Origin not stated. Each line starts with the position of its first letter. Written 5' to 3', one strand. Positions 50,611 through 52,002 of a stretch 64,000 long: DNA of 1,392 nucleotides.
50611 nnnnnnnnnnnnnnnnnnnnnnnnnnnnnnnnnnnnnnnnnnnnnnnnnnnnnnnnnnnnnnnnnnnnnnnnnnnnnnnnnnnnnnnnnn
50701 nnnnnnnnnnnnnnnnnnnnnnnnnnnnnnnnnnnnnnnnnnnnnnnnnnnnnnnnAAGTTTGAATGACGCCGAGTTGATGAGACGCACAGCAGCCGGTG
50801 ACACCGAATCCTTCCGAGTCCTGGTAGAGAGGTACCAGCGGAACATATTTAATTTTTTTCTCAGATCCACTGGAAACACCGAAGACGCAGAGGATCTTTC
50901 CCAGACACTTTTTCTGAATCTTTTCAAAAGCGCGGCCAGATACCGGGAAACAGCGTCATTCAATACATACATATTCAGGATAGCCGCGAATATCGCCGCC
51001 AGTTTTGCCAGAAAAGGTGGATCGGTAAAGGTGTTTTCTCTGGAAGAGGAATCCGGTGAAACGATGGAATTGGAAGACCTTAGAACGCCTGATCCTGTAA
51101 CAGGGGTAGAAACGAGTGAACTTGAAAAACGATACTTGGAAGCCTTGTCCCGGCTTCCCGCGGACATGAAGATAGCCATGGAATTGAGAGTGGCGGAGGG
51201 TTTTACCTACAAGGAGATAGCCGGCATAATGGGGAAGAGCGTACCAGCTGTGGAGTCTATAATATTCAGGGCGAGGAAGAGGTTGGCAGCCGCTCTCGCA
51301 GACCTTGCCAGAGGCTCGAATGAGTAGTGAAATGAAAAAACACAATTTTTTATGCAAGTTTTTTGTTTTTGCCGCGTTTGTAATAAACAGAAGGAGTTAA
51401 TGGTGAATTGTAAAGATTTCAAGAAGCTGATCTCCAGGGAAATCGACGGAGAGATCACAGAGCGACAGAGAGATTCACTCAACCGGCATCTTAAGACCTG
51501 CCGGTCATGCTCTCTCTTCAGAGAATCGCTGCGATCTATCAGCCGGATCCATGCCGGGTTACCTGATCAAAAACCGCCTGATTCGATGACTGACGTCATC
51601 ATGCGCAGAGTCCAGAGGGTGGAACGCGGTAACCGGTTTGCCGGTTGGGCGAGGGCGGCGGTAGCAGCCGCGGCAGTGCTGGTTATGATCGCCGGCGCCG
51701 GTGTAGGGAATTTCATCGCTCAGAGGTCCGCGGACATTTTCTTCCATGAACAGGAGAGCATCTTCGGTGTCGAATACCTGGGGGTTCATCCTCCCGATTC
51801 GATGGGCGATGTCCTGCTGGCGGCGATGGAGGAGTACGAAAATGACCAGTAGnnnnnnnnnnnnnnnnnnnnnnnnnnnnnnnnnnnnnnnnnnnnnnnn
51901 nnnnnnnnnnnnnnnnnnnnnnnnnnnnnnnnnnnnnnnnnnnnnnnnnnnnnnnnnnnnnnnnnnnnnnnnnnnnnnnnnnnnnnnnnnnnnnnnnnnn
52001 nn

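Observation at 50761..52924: ECF sigma, zf-HC2 anti-sigma and two CpxP/ZraP/CnrX-like periplasmic proteins, one with a Cys/Met/His-rich tail: candidate envelope metal-sensing module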

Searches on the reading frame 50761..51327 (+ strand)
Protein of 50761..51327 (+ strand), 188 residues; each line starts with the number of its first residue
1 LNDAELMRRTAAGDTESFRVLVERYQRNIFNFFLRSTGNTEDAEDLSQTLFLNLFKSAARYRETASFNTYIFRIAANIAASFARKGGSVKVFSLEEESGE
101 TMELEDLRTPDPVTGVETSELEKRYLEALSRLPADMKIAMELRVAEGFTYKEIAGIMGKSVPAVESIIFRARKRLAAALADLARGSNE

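Call 3: search_protein_families(library=pfam, proteins=[window:50761-51327:+], max_evalue=1)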
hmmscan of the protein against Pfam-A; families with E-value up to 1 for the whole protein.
window:50761-51327:+ (188 aa): 10 families
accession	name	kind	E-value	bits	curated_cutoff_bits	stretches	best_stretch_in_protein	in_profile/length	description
PF08281.18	Sigma70_r4_2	-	1.5e-15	57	25.7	1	124-175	3-54/54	Sigma-70, region 4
PF04542.20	Sigma70_r2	-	1.1e-13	51.2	24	1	21-86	1-68/71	Sigma-70 region 2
PF04545.22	Sigma70_r4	-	1e-07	31.8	24.1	1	128-175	1-48/50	Sigma-70, region 4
PF07638.17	Sigma70_ECF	-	2.1e-05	25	21.1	1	83-179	97-183/185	ECF sigma factor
PF13384.12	HTH_23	-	0.011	15.9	24.6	1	142-168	12-38/50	Homeodomain-like domain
PF02001.22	DUF134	-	0.013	16.5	27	1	139-180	42-83/98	Protein of unknown function DUF134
PF22233.2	PhyR_sigma-like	-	0.025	14.8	27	1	139-173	11-45/50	Response regulator PhyR, sigma-like domain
PF25399.1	DeaD_dimer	-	0.028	14.9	23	0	6-27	18-39/67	RNA helicase DeaD dimerization domain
PF23881.1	DUF7234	-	0.16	12.5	24.4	1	60-116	11-66/80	Family of unknown function (DUF7234)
PF13518.12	HTH_28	-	0.17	12.4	25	1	142-184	7-49/52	Helix-turn-helix domain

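Call 4: search_protein_families(library=ncbifam, proteins=[window:50761-51327:+], max_evalue=1)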
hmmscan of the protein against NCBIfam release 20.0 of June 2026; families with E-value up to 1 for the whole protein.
window:50761-51327:+ (188 aa): 103 families (the best 25 are shown)
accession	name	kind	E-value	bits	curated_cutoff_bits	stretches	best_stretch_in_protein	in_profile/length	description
NF009166.1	PRK12513.1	equivalog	8.7e-33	113.7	206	1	2-182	8-189/193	RNA polymerase sigma factor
NF004113.0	PRK05602.1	equivalog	1e-30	107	208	1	2-184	31-206/211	RNA polymerase sigma factor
TIGR02939.1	RpoE_Sigma70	equivalog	2.7e-30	105.8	236.15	1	3-182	7-189/190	RNA polymerase sigma factor RpoE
NF007225.0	PRK09643.1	equivalog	1.6e-26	93.3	190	1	2-187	13-190/204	RNA polymerase sigma factor SigM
TIGR02937.1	sigma70-ECF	superfamily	4.4e-26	91.5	42.9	1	17-178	2-164/165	sigma-70 family RNA polymerase sigma factor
TIGR02985.1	Sig70_bacteroi1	subfamily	6.2e-25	88.3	126.4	1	16-179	1-162/162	RNA polymerase sigma-70 factor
NF009190.0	PRK12538.1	equivalog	6.5e-24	84.9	303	1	2-180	49-220/233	RNA polymerase sigma factor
NF007229.0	PRK09647.1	equivalog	7.7e-23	81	265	1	15-184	43-207/220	RNA polymerase sigma factor SigE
NF007223.0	PRK09641.1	equivalog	3.9e-22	79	209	1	6-180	8-185/187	RNA polymerase sigma factor SigW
NF008888.0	PRK11922.1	equivalog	4.5e-22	78.8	204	1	2-180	16-197/231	RNA polymerase sigma factor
TIGR02950.1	SigM_subfam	subfamily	9.8e-22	77.5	147.95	1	22-178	6-157/159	RNA polymerase sigma factor, SigM family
TIGR02952.1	Sig70_famx2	equivalog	1.5e-21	77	206.45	1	6-177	1-168/170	ECF subfamily RNA polymerase sigma factor, BldN family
NF058625.1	sigma_PG0214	equivalog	1.8e-21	76.5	130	1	16-180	4-162/170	GFO_1088 family ECF-type sigma factor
NF009176.0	PRK12524.1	equivalog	6.7e-21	75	264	1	2-180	12-185/196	RNA polymerase sigma factor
NF009171.0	PRK12518.1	equivalog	1.1e-20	74.3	208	1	2-177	13-182/191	RNA polymerase sigma factor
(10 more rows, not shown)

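Call 10: find_homologous_proteins(query=window:50761-51327:+)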
Query window:50761-51327:+ (188 aa): 220 proteins with E <= 0.001 among 2215 candidates; the best 120 are listed.
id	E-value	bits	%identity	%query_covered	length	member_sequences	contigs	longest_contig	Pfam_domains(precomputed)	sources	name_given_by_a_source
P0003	5.4e-112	389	100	100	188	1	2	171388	PF07638.18,PF04545.23,PF04542.21,PF08281.19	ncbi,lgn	-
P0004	1.8e-57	212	60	95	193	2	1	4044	PF04545.23,PF04542.21,PF08281.19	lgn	-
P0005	2.0e-56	208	56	98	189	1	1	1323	PF07638.18,PF04545.23,PF04542.21,PF08281.19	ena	-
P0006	6.4e-55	204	57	96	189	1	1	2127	PF04545.23,PF04542.21,PF08281.19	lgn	-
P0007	7.0e-55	203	58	99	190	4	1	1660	PF07638.18,PF04545.23,PF04542.21,PF08281.19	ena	-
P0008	8.2e-55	203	59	93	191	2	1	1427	PF04545.23,PF04542.21,PF08281.19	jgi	jgi:RNA polymerase sigma-70 factor (ECF subfamily)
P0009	5.1e-54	201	58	90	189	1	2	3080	PF04545.23,PF04542.21,PF08281.19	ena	-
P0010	1.7e-53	199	57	96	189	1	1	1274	PF04545.23,PF04542.21,PF08281.19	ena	-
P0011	5.1e-53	197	58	97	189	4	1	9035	PF04542.21,PF08281.19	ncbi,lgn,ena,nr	ncbi:MAG TPA: sigma-70 family RNA polymerase sigma factor [Candidatus Krumholzibacteriaceae bacteriu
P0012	2.2e-52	195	53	100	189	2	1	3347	PF04545.23,PF04542.21,PF08281.19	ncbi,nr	ncbi:sigma-70 family RNA polymerase sigma factor [bacterium]|nr:sigma-70 family RNA polymerase sigma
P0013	4.6e-52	194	56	97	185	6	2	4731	PF04542.21,PF08281.19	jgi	-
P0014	1.1e-51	193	55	99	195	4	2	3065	PF04545.23,PF04542.21,PF08281.19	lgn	-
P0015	1.4e-51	193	58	95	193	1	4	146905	PF04545.23,PF04542.21,PF08281.19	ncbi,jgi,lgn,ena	-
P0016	2.0e-51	192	58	95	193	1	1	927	PF07638.18,PF04545.23,PF04542.21,PF08281.19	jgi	jgi:RNA polymerase sigma-70 factor (ECF subfamily)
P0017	2.8e-51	192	51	99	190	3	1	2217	PF04545.23,PF04542.21,PF08281.19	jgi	-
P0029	2.2e-47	179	53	99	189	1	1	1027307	PF07638.18,PF04545.23,PF04542.21,PF08281.19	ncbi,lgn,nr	ncbi:MAG: sigma-70 family RNA polymerase sigma factor [Candidatus Krumholzibacteriota bacterium]|nr:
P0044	1.8e-42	163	45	89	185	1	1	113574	PF04545.23,PF04542.21,PF08281.19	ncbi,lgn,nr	ncbi:MAG: sigma-70 family RNA polymerase sigma factor [Candidatus Krumholzibacteriota bacterium]|nr:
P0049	1.1e-41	161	50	96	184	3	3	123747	PF04545.23,PF04542.21,PF08281.19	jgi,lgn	jgi:RNA polymerase sigma factor (sigma-70 family)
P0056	6.6e-36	142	47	94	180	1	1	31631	PF04545.23,PF04542.21,PF08281.19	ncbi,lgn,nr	ncbi:MAG: sigma-70 family RNA polymerase sigma factor [Bacteroidales bacterium]|nr:sigma-70 family R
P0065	1.7e-21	95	34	92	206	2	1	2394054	PF04545.23,PF04542.21,PF08281.19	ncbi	ncbi:RNA polymerase sigma factor [Hymenobacter tenuis]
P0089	5.8e-19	87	33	96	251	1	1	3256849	PF13384.13,PF07638.18,PF04545.23,PF04542.21,PF08281.19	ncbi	ncbi:MAG: sigma-70 family RNA polymerase sigma factor [Bdellovibrionota bacterium]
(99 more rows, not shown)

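Call 12: find_encoding_contigs(protein=P0029, flank=6000, max_places=2)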
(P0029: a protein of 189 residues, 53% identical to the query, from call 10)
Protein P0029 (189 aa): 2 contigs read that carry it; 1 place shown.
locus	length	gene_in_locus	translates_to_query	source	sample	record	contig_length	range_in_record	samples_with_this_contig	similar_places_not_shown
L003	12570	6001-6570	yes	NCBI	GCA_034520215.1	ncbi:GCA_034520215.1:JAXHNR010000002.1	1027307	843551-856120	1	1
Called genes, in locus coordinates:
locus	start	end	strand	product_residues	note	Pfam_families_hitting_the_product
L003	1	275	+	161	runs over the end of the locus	PF07963:N_methyl (weak), PF12019:GspH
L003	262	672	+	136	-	-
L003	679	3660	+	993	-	PF07963:N_methyl (weak), PF01839:FG-GAP (faint), PF17802:SpaA (faint), PF17210:SdrD_B, PF13620:CarboxypepD_reg (faint), PF13715:CarbopepD_reg_2 (faint), PF17210:SdrD_B, PF13517:FG-GAP_3 (weak)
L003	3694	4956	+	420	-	PF14341:PilX_N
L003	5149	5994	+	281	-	PF00753:Lactamase_B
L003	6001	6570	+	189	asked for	PF07638:Sigma70_ECF (faint), PF04542:Sigma70_r2, PF08281:Sigma70_r4_2, PF04545:Sigma70_r4 (weak)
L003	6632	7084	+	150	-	PF13490:zf-HC2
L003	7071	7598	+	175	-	PF13801:Metal_resist (weak)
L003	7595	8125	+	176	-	PF13801:Metal_resist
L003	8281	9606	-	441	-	PF02040:ArsB, PF03600:CitMHS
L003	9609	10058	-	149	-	PF00571:CBS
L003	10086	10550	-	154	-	PF00359:PTS_EIIA_2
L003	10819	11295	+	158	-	PF13424:TPR_12 (faint), PF00515:TPR_1 (faint), PF07719:TPR_2 (faint), PF13181:TPR_8 (faint), PF13428:TPR_14 (faint), PF13374:TPR_10 (faint), PF14559:TPR_19 (faint)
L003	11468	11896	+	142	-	-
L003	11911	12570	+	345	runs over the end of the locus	PF03320:FBPase_glpX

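Call 13: find_encoding_contigs(protein=P0015, flank=6000, max_places=2)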
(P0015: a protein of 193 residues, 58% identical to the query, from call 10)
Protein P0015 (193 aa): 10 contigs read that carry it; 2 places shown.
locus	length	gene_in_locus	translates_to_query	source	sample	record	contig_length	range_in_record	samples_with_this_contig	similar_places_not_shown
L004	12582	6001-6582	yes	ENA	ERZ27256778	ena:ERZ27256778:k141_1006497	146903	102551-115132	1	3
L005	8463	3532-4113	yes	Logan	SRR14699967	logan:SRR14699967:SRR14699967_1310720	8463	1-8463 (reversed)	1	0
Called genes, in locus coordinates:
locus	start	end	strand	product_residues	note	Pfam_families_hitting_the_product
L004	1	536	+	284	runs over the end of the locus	PF01887:SAM_HAT_N, PF20257:SAM_HAT_C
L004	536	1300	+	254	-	PF23023:Anti-Pycsar_Apyc1, PF00753:Lactamase_B, PF12706:Lactamase_B_2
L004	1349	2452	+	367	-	PF01950:FBPase_3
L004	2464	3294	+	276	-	PF13349:DUF4097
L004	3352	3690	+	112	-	PF09685:MamF_MmsF (weak)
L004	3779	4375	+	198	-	PF04542:Sigma70_r2, PF08281:Sigma70_r4_2, PF04545:Sigma70_r4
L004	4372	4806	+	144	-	PF13490:zf-HC2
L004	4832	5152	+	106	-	PF01906:YbjQ_1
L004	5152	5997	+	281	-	PF00753:Lactamase_B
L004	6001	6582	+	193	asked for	PF04542:Sigma70_r2, PF08281:Sigma70_r4_2, PF04545:Sigma70_r4 (faint)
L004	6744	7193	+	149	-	PF13490:zf-HC2 (weak)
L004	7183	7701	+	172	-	PF13801:Metal_resist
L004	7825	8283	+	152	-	PF13801:Metal_resist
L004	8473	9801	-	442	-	PF00939:Na_sulph_symp (weak), PF02040:ArsB, PF03600:CitMHS, PF06450:NhaB (weak), PF00939:Na_sulph_symp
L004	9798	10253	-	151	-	PF00571:CBS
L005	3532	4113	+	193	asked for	PF04542:Sigma70_r2, PF08281:Sigma70_r4_2, PF04545:Sigma70_r4 (faint)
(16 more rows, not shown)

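Call 14: find_encoding_contigs(protein=P0044, flank=6000, max_places=2)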
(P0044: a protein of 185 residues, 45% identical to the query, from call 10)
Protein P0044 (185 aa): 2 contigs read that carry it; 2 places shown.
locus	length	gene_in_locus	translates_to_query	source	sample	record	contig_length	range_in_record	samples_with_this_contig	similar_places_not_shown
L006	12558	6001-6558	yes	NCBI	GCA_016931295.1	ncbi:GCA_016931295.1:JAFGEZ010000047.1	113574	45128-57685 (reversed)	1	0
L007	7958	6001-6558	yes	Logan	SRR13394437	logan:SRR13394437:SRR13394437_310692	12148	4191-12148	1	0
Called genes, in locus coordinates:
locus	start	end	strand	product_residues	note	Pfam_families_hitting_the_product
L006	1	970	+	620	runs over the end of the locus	PF00535:Glycos_transf_2, PF13428:TPR_14 (faint), PF13429:TPR_15 (weak), PF13432:TPR_16 (weak), PF13432:TPR_16, PF13424:TPR_12 (weak), PF07719:TPR_2 (weak), PF13432:TPR_16 (weak), +14 more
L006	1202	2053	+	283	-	PF01887:SAM_HAT_N, PF20257:SAM_HAT_C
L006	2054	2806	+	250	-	PF23023:Anti-Pycsar_Apyc1, PF00753:Lactamase_B, PF12706:Lactamase_B_2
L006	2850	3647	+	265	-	PF13349:DUF4097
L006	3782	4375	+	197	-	PF07638:Sigma70_ECF (weak), PF04542:Sigma70_r2, PF08281:Sigma70_r4_2, PF04545:Sigma70_r4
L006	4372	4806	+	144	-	PF13490:zf-HC2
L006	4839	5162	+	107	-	PF01906:YbjQ_1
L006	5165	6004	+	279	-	PF00753:Lactamase_B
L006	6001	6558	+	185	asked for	PF04542:Sigma70_r2, PF08281:Sigma70_r4_2, PF04545:Sigma70_r4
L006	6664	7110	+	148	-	PF13490:zf-HC2 (weak)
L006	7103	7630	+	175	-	PF13801:Metal_resist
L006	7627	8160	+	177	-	PF13801:Metal_resist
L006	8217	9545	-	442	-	PF02040:ArsB, PF03600:CitMHS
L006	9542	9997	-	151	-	PF00571:CBS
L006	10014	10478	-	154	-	PF00359:PTS_EIIA_2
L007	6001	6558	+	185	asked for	PF04542:Sigma70_r2, PF08281:Sigma70_r4_2, PF04545:Sigma70_r4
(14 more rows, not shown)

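Call 15: find_encoding_contigs(protein=P0049, flank=6000, max_places=2)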
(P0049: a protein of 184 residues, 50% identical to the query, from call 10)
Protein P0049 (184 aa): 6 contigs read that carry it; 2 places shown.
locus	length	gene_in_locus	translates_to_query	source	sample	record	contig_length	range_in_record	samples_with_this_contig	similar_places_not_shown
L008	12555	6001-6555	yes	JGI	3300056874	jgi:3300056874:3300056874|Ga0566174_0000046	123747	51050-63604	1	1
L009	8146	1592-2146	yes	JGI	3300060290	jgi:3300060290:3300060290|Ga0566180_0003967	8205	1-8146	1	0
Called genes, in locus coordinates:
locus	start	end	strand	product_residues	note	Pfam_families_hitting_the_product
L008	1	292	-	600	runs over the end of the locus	PF00041:fn3 (faint), PF16656:Pur_ac_phosph_N (faint), PF17164:DUF5122 (faint), PF12768:Rax2 (weak)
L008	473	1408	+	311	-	PF00294:PfkB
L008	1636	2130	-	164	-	PF00149:Metallophos, PF12850:Metallophos_2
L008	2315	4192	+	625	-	PF00535:Glycos_transf_2, PF10111:Glyco_tranf_2_2 (weak), PF13374:TPR_10 (faint), PF13371:TPR_9 (faint), PF13428:TPR_14 (faint), PF00515:TPR_1 (weak), PF07719:TPR_2 (weak), PF13432:TPR_16 (weak), +15 more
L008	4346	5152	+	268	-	PF01734:Patatin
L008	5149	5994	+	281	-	PF00753:Lactamase_B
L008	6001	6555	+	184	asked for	PF04542:Sigma70_r2, PF08281:Sigma70_r4_2, PF04545:Sigma70_r4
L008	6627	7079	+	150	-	PF13490:zf-HC2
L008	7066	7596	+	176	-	PF13801:Metal_resist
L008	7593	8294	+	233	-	-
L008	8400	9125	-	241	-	-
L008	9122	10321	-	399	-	PF00155:Aminotran_1_2, PF01041:DegT_DnrJ_EryC1 (weak)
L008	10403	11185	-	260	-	PF02578:Cu-oxidase_4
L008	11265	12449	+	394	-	PF00291:PALP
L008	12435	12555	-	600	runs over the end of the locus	PF14326:DUF4384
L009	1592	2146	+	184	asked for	PF04542:Sigma70_r2, PF08281:Sigma70_r4_2, PF04545:Sigma70_r4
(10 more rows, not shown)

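Call 54: find_encoding_contigs(protein=P0065, flank=4000, max_places=1)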
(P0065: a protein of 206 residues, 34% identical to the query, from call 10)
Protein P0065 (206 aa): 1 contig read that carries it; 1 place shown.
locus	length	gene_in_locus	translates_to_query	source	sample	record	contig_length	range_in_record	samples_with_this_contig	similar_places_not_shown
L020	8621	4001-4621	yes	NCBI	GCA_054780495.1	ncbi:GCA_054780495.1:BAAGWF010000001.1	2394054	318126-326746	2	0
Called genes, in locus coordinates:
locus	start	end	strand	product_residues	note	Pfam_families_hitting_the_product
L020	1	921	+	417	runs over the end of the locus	PF00109:ketoacyl-synt, PF02801:Ketoacyl-synt_C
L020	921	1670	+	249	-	PF14622:Ribonucleas_3_3, PF22935:RM44_endonuclase (weak), PF00636:Ribonuclease_3, PF00035:dsrm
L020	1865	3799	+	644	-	PF00795:CN_hydrolase, PF02540:NAD_synthase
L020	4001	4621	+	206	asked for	PF04542:Sigma70_r2, PF08281:Sigma70_r4_2, PF04545:Sigma70_r4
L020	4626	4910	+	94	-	-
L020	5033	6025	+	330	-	PF01790:LGT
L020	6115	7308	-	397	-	PF01116:F_bP_aldolase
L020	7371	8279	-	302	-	PF13449:Phytase-like (faint)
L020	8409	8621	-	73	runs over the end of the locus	PF01809:YidD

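Call 55: find_encoding_contigs(protein=P0089, flank=4000, max_places=1)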
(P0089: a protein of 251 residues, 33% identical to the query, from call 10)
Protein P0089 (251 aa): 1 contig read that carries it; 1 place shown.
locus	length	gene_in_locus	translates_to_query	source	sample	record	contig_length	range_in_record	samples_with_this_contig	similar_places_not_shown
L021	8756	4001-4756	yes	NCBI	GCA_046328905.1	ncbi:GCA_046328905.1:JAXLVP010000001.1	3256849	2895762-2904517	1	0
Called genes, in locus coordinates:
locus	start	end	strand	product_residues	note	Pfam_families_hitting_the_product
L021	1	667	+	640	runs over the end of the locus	PF13400:Tad (weak)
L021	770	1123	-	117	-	PF01329:Pterin_4a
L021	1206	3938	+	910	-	PF02739:5_3_exonuc_N, PF14520:HHH_5 (faint), PF01367:5_3_exonuc, PF01612:DNA_pol_A_exo1, PF22619:DNA_polI_exo1 (weak), PF00476:DNA_pol_A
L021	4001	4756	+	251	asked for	PF07638:Sigma70_ECF, PF04542:Sigma70_r2, PF04545:Sigma70_r4, PF08281:Sigma70_r4_2, PF13384:HTH_23 (faint)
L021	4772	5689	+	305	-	-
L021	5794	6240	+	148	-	-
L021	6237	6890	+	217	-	-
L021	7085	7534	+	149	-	PF00572:Ribosomal_L13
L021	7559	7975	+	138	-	PF00380:Ribosomal_S9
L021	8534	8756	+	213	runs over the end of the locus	PF09335:VTT_dom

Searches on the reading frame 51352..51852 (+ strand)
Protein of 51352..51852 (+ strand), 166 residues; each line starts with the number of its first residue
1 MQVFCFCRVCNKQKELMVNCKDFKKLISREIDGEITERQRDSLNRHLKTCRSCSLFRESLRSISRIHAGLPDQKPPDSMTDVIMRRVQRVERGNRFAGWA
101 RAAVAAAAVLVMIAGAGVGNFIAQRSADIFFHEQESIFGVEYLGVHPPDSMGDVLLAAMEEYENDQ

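Call 3: search_protein_families(library=pfam, proteins=[window:51352-51852:+], max_evalue=1)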
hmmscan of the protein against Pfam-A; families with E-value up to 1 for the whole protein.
window:51352-51852:+ (166 aa): 2 families
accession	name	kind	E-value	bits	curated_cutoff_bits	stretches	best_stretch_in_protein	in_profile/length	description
PF13490.11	zf-HC2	-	5e-09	36.5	22.2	1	20-53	1-34/35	Putative zinc-finger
PF17232.7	Pep1_7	-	0.15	13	26.2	1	36-70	4-35/82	Elicitor peptide 1-7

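Call 4: search_protein_families(library=ncbifam, proteins=[window:51352-51852:+], max_evalue=1)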
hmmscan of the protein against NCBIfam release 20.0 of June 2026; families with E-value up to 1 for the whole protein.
window:51352-51852:+ (166 aa): 5 families
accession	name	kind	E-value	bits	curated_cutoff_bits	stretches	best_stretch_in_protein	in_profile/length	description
NF052368.1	antisigmaE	subfamily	7.5e-09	35.3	50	1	17-63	1-47/48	anti-sigma factor family protein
NF052375.1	antisigma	equivalog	2.2e-08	34.3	100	1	34-119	9-102/217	anti-sigma factor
TIGR03988.1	antisig_RsrA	equivalog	2.7e-05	24.2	62.5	1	19-90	1-73/77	mycothiol system anti-sigma-R factor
NF010501.0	PRK13920.1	subfamily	0.0024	17.6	225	1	33-123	14-101/213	putative anti-sigmaE protein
TIGR02123.1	TRAP_fused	subfamily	0.18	10.4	320.65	1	87-123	193-229/615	TRAP transporter fused permease subunit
